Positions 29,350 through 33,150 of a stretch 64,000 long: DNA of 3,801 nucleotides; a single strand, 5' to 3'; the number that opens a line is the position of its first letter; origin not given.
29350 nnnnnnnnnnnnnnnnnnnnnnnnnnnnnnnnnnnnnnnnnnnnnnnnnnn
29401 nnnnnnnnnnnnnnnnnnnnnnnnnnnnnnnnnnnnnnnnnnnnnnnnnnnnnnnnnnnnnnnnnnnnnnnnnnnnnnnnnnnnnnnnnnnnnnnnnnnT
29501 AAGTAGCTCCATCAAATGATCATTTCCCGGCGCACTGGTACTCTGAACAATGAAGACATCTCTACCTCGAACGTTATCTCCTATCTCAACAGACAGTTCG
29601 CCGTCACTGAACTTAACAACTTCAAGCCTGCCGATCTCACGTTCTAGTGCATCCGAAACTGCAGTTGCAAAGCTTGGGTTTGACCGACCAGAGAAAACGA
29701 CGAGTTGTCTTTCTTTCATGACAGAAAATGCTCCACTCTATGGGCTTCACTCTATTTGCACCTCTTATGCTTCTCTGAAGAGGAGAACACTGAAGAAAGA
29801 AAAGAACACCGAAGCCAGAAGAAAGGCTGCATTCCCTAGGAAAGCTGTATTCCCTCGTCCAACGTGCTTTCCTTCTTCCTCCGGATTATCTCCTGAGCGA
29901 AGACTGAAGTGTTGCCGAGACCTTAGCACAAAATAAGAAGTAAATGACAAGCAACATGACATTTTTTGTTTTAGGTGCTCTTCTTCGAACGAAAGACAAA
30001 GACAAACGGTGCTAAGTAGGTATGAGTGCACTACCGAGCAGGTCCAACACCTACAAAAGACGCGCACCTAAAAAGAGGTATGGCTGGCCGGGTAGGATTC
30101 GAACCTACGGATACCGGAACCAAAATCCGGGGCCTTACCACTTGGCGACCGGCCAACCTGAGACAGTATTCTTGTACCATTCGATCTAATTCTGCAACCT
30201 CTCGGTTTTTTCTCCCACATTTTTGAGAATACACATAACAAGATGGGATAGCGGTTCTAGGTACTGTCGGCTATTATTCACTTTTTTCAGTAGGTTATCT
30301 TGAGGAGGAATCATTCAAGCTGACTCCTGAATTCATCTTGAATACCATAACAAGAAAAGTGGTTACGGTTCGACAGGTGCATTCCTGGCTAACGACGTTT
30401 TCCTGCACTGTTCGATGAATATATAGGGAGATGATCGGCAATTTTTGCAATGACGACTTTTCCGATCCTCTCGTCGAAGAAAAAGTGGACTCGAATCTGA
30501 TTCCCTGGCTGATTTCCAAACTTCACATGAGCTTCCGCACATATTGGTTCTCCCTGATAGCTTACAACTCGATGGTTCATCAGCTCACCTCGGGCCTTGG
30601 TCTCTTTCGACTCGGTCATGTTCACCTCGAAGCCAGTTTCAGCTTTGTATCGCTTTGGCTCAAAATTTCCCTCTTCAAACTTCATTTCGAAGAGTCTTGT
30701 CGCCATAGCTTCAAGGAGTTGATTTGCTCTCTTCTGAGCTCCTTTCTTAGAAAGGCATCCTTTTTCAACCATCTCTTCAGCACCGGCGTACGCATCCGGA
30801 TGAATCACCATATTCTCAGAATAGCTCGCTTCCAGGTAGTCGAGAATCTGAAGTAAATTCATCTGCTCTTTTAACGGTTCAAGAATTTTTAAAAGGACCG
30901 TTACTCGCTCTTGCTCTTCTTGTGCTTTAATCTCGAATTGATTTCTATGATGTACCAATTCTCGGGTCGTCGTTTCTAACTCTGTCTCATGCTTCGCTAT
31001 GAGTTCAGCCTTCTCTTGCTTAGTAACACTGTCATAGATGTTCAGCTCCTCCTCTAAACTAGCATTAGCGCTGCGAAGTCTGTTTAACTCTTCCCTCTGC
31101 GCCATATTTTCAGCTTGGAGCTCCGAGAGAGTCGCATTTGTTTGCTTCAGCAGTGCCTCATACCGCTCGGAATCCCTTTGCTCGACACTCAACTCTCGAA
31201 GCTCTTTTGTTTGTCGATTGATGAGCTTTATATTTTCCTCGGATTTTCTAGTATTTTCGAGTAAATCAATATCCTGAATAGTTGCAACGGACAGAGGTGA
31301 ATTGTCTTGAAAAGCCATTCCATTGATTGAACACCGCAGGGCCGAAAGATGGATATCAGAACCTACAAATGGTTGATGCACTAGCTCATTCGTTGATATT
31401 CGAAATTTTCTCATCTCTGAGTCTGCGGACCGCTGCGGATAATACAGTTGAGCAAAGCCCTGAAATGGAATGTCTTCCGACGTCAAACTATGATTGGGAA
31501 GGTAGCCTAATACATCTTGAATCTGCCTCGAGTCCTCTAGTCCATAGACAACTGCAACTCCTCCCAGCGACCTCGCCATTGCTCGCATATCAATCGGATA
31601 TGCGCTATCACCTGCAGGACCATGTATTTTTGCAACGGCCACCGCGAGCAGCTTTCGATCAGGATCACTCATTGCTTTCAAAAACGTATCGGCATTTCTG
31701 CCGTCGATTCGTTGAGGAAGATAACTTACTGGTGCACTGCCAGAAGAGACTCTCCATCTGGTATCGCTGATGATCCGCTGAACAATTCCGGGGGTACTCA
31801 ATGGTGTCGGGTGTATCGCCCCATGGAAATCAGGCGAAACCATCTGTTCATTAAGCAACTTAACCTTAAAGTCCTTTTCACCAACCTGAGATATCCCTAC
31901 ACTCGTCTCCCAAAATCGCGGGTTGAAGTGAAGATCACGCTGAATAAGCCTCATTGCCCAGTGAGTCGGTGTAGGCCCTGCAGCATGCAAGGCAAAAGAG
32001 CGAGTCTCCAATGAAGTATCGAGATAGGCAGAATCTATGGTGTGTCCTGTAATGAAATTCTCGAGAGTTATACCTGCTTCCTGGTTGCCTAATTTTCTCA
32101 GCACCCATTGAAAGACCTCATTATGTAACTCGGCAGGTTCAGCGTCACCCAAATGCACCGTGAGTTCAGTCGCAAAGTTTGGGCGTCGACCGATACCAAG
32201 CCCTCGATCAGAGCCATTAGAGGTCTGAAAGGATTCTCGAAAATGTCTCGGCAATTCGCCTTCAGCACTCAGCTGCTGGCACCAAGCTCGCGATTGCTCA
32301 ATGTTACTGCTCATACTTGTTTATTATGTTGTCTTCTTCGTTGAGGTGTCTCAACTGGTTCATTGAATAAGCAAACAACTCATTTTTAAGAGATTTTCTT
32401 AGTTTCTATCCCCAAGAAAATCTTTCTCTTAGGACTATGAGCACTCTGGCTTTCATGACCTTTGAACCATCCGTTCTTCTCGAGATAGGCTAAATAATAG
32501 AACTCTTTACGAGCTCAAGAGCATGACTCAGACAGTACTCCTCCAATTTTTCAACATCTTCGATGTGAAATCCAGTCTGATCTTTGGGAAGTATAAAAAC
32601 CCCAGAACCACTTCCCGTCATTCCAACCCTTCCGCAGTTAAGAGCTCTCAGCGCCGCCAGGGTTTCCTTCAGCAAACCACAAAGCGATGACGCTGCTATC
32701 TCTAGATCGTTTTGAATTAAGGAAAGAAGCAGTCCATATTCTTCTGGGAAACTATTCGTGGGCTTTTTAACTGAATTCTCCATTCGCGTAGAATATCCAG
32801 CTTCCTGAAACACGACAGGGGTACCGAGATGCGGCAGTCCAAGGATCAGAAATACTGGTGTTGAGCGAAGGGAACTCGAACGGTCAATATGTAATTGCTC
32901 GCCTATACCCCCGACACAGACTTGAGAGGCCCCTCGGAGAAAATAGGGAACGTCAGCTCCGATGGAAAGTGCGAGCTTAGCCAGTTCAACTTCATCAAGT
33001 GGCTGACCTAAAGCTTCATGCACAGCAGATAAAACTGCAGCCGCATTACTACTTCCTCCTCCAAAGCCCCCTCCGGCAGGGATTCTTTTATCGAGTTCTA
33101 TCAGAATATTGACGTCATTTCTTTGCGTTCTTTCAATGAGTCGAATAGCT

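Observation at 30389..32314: Orphan 641-aa coiled-coil multidomain protein inserted into the conserved ispE / tRNA-Gln / prs / rplY / pth block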

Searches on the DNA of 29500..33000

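Call 104: search_rna_families(source=window, start=29500, end=33000, threshold=evalue, max_evalue=0.1)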
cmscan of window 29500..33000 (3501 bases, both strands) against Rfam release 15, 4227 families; matches with E-value up to 0.1: 1.
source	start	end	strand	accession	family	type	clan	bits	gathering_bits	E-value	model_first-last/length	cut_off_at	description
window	30084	30155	-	RF00005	tRNA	Gene; tRNA;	CL00001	61.9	29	2.8e-12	1-71/71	no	tRNA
